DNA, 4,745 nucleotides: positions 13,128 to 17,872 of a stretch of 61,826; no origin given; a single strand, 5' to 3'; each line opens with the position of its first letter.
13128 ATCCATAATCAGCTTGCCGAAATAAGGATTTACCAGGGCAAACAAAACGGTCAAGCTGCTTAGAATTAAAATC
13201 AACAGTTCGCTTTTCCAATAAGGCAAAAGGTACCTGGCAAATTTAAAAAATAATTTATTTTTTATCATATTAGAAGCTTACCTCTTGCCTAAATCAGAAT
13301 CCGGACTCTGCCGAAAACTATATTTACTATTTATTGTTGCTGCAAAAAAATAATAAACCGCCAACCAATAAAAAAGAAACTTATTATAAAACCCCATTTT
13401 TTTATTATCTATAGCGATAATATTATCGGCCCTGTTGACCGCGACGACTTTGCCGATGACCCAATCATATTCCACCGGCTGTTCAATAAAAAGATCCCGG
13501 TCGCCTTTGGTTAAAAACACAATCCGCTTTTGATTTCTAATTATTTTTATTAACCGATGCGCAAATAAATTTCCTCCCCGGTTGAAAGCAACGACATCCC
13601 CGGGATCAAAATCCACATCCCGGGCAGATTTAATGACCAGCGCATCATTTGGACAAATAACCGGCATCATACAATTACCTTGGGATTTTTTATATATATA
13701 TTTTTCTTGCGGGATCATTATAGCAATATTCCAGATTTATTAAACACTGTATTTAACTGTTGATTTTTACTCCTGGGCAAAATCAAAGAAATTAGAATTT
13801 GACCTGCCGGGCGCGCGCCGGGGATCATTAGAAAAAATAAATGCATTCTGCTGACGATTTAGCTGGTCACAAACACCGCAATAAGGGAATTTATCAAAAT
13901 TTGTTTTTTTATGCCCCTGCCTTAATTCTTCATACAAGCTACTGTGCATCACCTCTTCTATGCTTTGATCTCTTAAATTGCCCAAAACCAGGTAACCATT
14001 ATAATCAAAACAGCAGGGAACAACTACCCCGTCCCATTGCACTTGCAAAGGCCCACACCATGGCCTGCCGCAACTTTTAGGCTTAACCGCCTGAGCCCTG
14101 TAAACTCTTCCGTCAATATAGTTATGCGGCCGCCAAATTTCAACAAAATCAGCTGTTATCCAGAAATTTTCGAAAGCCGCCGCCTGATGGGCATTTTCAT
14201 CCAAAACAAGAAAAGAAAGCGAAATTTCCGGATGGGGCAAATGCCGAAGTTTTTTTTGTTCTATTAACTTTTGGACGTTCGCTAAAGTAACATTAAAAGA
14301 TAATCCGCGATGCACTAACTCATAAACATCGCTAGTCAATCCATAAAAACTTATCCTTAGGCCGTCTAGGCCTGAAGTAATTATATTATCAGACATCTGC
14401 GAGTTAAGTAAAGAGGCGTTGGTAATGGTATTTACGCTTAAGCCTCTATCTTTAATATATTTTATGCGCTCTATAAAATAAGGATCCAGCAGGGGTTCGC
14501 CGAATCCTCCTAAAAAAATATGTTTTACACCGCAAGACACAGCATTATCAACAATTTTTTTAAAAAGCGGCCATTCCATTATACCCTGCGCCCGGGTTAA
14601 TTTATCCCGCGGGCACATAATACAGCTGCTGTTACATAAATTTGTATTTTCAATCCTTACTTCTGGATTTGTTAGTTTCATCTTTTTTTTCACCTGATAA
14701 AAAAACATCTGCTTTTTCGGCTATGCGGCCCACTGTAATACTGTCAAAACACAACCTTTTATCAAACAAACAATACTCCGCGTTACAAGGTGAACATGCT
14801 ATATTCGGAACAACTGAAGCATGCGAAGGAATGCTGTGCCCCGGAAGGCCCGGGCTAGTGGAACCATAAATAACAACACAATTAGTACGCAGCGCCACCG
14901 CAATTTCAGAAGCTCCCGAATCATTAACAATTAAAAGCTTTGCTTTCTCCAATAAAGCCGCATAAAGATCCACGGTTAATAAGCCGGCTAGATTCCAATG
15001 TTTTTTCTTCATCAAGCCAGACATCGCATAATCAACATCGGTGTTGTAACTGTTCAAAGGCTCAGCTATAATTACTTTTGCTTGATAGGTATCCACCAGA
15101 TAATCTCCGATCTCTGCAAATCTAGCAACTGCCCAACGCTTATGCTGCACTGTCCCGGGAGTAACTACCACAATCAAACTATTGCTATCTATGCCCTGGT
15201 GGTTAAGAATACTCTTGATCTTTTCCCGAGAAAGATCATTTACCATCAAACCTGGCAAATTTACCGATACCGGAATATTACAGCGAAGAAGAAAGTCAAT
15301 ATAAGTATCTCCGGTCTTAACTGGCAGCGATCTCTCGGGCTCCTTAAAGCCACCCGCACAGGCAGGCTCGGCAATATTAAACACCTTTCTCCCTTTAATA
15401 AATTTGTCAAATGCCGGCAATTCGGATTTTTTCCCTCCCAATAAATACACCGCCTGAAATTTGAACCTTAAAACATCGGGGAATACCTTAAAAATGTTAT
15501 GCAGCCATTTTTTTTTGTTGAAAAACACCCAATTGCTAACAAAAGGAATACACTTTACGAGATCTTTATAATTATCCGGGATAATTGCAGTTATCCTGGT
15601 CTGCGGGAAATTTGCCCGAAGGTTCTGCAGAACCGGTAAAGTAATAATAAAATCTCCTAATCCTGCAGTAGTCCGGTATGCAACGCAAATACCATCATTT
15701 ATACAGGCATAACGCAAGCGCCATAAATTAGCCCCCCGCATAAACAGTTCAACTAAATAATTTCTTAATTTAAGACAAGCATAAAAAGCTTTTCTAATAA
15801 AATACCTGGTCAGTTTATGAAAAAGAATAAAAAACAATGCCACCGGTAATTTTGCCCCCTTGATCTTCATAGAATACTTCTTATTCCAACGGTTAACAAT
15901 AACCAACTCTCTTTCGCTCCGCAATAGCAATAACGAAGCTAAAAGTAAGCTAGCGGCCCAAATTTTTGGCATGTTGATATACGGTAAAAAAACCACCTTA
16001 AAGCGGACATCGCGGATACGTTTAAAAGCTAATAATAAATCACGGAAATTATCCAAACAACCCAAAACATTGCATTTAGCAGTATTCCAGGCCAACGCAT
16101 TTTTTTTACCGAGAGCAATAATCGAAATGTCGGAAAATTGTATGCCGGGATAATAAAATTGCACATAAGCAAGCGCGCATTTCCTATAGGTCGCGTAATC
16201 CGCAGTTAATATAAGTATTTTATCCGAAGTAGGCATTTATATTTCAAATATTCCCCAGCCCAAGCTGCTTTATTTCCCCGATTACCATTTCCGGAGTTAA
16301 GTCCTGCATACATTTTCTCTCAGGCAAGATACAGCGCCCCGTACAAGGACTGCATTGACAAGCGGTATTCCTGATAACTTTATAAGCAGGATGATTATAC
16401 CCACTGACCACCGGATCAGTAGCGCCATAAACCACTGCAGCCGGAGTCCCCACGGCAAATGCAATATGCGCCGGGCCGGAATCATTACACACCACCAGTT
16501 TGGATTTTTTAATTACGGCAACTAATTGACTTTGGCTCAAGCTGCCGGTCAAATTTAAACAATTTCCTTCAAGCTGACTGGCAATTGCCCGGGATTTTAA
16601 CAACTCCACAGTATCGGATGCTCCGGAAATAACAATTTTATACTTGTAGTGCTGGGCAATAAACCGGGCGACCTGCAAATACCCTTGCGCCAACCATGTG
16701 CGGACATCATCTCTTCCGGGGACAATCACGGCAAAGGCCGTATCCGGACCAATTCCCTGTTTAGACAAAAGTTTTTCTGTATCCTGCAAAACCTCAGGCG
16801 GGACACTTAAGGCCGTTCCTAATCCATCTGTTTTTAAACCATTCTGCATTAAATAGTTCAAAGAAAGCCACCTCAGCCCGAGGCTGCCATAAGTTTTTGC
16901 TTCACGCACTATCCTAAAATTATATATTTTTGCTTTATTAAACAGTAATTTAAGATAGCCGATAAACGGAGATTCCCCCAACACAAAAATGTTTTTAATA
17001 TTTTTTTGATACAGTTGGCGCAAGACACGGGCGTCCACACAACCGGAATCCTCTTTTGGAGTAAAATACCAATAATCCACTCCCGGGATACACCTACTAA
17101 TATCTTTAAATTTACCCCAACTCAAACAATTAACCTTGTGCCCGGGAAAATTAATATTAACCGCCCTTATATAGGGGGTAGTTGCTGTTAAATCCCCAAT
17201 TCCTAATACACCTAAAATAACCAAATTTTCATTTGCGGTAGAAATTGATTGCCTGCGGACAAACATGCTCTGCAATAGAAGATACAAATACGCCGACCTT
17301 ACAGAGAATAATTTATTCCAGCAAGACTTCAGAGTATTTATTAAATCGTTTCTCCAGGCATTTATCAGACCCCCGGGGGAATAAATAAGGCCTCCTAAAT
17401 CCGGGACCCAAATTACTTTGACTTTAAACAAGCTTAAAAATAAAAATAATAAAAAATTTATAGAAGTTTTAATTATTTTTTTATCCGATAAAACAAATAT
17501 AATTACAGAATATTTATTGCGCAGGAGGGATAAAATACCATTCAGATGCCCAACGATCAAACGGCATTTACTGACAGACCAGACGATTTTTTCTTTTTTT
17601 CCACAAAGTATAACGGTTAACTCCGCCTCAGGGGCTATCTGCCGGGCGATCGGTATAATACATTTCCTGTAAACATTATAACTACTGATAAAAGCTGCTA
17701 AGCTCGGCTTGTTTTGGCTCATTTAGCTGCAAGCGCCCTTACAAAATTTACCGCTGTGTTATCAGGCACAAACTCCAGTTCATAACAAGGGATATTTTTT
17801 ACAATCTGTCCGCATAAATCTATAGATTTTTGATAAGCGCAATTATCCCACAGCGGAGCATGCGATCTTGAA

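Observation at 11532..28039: ~15-kb operon combining seven radical-SAM enzymes with RRE, kinase, NTase, glycosyltransferases, peptidase and exporter: candidate new RiPP-type system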

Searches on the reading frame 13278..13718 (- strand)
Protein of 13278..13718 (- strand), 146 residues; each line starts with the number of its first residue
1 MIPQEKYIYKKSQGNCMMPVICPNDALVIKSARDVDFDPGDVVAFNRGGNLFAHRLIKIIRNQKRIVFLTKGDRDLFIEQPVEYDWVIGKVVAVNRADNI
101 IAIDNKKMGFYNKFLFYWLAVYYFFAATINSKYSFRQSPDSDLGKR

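Call 5: search_protein_families(library=pfam, proteins=[window:13278-13718:-], max_evalue=0.01)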
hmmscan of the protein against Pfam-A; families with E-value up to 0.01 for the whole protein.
window:13278-13718:- (146 aa): 1 family
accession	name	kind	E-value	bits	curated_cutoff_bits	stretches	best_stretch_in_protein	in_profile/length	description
PF00717.28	Peptidase_S24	-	7.7e-05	22.8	23.3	1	4-65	32-90/116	Peptidase S24-like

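Call 7: search_protein_families(library=ncbifam, proteins=[window:13278-13718:-], max_evalue=0.001)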
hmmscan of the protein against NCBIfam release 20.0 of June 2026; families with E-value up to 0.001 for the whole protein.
window:13278-13718:- (146 aa): 2 families
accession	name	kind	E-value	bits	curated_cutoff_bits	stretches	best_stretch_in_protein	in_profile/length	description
TIGR02228.1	sigpep_I_arch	equivalog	1.2e-09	38.2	51.85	1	15-127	39-154/158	signal peptidase I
NF046067.1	SigPepSipWBacil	equivalog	1.5e-06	27.9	190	1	16-75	47-108/189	signal peptidase I SipW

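Call 86: search_solved_structures(query=window:13278-13718:-, max_evalue=1, show_alignments=1)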
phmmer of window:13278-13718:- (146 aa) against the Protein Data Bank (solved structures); distinct sequences matched with E-value up to 1: 6.
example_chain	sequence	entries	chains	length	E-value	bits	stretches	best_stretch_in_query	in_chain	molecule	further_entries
1g1q_A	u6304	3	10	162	0.2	15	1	83-131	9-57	P-SELECTIN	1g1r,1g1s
7u8j_A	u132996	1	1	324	0.79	13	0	37-69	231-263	Hemagglutinin HA1 subunit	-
5xlb_A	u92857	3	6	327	0.88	12.9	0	37-69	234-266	Hemagglutinin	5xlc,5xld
5xl1_B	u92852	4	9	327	0.89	12.8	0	37-69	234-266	Hemagglutinin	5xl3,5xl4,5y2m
5xl5_A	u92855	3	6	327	0.93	12.8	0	37-69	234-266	Hemagglutinin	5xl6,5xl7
6n5b_B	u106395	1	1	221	0.93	12.8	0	37-69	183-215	Hemagglutinin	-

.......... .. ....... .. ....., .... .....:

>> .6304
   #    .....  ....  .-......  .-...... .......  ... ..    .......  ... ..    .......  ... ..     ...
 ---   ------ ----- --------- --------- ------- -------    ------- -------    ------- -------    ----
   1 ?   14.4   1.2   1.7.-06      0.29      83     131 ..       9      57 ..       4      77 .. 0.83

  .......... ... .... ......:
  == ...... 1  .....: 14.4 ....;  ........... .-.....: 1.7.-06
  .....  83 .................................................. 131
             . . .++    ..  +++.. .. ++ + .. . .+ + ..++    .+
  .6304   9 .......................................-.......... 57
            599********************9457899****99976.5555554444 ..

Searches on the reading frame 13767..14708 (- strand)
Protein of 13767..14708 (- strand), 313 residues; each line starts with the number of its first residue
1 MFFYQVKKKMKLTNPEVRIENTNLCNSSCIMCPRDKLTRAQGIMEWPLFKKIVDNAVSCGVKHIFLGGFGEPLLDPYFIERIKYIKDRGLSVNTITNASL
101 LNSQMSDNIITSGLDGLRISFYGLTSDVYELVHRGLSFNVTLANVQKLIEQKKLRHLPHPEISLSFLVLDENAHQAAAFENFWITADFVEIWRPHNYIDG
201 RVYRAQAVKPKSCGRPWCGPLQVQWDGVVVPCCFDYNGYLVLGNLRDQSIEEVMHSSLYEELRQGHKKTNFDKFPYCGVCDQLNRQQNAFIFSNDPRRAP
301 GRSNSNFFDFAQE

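Call 5: search_protein_families(library=pfam, proteins=[window:13767-14708:-], max_evalue=0.01)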
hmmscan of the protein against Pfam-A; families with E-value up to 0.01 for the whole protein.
window:13767-14708:- (313 aa): 2 families
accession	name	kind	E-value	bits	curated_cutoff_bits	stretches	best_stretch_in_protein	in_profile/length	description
PF13186.11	SPASM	-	1.3e-14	54.6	21.5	1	220-281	7-67/67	Iron-sulfur cluster-binding domain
PF04055.27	Radical_SAM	-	5.8e-13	49.8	29.5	1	22-151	4-139/166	Radical SAM superfamily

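Call 7: search_protein_families(library=ncbifam, proteins=[window:13767-14708:-], max_evalue=0.001)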
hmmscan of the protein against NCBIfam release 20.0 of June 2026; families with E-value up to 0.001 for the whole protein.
window:13767-14708:- (313 aa): 32 families (the best 25 are shown)
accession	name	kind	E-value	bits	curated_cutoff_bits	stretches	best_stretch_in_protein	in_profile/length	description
TIGR04317.1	W_rSAM_matur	equivalog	1e-35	123.5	380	1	17-177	6-165/349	tungsten cofactor oxidoreductase radical SAM maturase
TIGR04311.1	rSAM_Geo_metal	subfamily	9.2e-16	57.9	400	1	17-177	5-168/423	radical SAM/SPASM family putative metalloenzyme maturase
NF001199.0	PRK00164.2-1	equivalog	1.3e-14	54.1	231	1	16-152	13-145/308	GTP 3',8-cyclase MoaA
TIGR02668.1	moaA_archaeal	equivalog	4.7e-13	48.8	325.25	1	16-149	11-144/303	GTP 3',8-cyclase MoaA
TIGR03962.1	mycofact_rSAM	equivalog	1.8e-12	47.1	265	1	20-150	17-146/339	mycofactocin radical SAM maturase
TIGR04055.1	rSAM_NirJ2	equivalog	2.8e-12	46.8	500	1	20-130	5-114/326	putative heme d1 biosynthesis radical SAM protein NirJ2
TIGR04545.1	rSAM_ahbD_hemeb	equivalog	4.1e-10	39.6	500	1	20-145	5-131/339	heme b synthase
TIGR02666.1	moaA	equivalog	4.2e-10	39.1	284.05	1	16-151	11-153/336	GTP 3',8-cyclase MoaA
TIGR04321.1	spiroSPASM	subfamily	1.2e-09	37.4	250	1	18-281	234-503/510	spiro-SPASM protein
TIGR02109.1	PQQ_syn_pqqE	equivalog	1.9e-09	37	381.35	1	19-133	11-125/358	pyrroloquinoline quinone biosynthesis protein PqqE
TIGR04054.1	rSAM_NirJ1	equivalog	3.7e-09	35.7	650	1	13-150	34-171/387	putative heme d1 biosynthesis radical SAM protein NirJ1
TIGR04466.1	rSAM_BlsE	equivalog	8e-09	35.4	400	1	23-135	11-120/327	cytosylglucuronate decarboxylase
TIGR04251.1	SCM_rSAM_ScmF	equivalog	8.1e-09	35.3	400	1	20-151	12-144/353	SynChlorMet cassette radical SAM/SPASM protein ScmF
NF033640.1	N_Twi_rSAM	subfamily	1.2e-08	34.5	170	1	211-286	3-75/398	twitch domain-containing radical SAM protein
NF045574.1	sacti_mat_StsB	exception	1.4e-08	34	625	1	22-152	103-232/466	StsB family radical SAM/SPASM domain sactipeptide maturase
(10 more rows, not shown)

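Call 84: search_solved_structures(query=window:13767-14708:-, max_evalue=0.01)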
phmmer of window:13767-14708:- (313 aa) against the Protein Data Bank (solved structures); distinct sequences matched with E-value up to 0.01: 7.
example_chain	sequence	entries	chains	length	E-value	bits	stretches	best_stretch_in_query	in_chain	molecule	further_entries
4m7s_A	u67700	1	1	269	8.3e-08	35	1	226-286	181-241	BtrN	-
4m7t_A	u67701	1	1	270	9.4e-08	34.8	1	226-286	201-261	BtrN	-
7vob_C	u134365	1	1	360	2.6e-05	26.8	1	23-134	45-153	Cytosylglucuronate decarboxylase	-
7voc_C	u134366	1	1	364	2.7e-05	26.8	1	23-134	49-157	Cytosylglucuronate decarboxylase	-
6c8v_A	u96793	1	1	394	0.0015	21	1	20-132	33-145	Coenzyme PQQ synthesis protein E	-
8hzv_A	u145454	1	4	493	0.0056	19.1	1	47-173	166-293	Radical S-Adenosyl-L-methionine Enzyme DesII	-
8hzy_A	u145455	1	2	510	0.006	19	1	47-173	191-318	DesII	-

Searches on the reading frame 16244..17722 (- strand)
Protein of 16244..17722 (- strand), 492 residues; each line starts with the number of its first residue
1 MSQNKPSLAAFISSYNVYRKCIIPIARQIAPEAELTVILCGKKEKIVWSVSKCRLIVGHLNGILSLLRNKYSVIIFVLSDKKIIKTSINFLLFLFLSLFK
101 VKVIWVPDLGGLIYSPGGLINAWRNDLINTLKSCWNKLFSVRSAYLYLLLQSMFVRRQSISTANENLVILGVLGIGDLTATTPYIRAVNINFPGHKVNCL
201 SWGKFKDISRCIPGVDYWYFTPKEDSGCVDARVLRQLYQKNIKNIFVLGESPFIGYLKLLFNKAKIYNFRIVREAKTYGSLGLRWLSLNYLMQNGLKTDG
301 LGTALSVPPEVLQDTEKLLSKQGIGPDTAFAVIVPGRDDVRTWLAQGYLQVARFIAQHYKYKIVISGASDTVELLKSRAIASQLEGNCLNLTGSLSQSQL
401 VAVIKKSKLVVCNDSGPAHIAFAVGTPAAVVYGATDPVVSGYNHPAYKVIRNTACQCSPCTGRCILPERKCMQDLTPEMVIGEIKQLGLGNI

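Call 5: search_protein_families(library=pfam, proteins=[window:16244-17722:-], max_evalue=0.01)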
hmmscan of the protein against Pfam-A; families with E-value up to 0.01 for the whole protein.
window:16244-17722:- (492 aa): 2 families
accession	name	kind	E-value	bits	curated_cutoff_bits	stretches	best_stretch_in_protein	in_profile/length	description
PF01075.23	Glyco_transf_9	-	6e-23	81.9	22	1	323-462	100-238/247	Glycosyltransferase family 9 (heptosyltransferase)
PF00534.26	Glycos_transf_1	-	0.0063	16.5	26.4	0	353-413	38-99/172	Glycosyl transferases group 1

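Call 7: search_protein_families(library=ncbifam, proteins=[window:16244-17722:-], max_evalue=0.001)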
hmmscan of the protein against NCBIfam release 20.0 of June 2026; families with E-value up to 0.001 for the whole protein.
window:16244-17722:- (492 aa): 7 families
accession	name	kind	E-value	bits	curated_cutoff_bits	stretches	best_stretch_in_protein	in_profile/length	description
TIGR02195.1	heptsyl_trn_II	equivalog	2e-22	79.8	134.6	1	313-487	159-337/339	lipopolysaccharide heptosyltransferase II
NF007742.0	PRK10422.1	equivalog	8.5e-14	51.1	467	1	296-438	153-294/352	lipopolysaccharide core heptosyltransferase RfaQ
TIGR02201.1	heptsyl_trn_III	equivalog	5.9e-13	48.6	170.2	1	291-436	146-290/344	putative lipopolysaccharide heptosyltransferase III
TIGR02193.1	heptsyl_trn_I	equivalog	7.6e-11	41.8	185.3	1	331-472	185-304/320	lipopolysaccharide heptosyltransferase I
NF008162.0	PRK10916.1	equivalog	9.4e-10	38.2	569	1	334-486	186-341/348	ADP-heptose--LPS heptosyltransferase RfaF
NF008204.0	PRK10964.1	equivalog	8e-06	25.2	437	1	376-444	225-292/322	lipopolysaccharide heptosyltransferase RfaC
TIGR04414.1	hepto_Aah_TibC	equivalog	1.7e-05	23.9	200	1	346-457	224-329/374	autotransporter strand-loop-strand O-heptosyltransferase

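Call 85: search_solved_structures(query=window:16244-17722:-, max_evalue=0.01)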
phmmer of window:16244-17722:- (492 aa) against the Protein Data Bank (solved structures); distinct sequences matched with E-value up to 0.01: 2.
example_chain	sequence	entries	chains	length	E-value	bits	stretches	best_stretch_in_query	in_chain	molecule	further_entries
3tov_A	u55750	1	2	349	2.9e-10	43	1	168-450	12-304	Glycosyl transferase family 9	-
1psw_A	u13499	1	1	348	4.1e-08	35.9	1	340-487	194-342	ADP-HEPTOSE LPS HEPTOSYLTRANSFERASE II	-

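Call 88: find_related_loci(query=A5, collection=metagenome_contigs, flank=10000)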
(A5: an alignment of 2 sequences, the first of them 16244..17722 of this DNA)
Query A5 (492 aa) in metagenome_contigs; peptide patterns used: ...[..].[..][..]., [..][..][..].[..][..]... (x = any residue, [..] = any of these).
145 stretches matched a pattern; 1 encode a relative of the query (tblastn E <= 1e-3); 1 distinct loci.
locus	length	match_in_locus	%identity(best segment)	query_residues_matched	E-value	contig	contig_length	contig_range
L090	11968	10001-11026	23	166-480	1e-13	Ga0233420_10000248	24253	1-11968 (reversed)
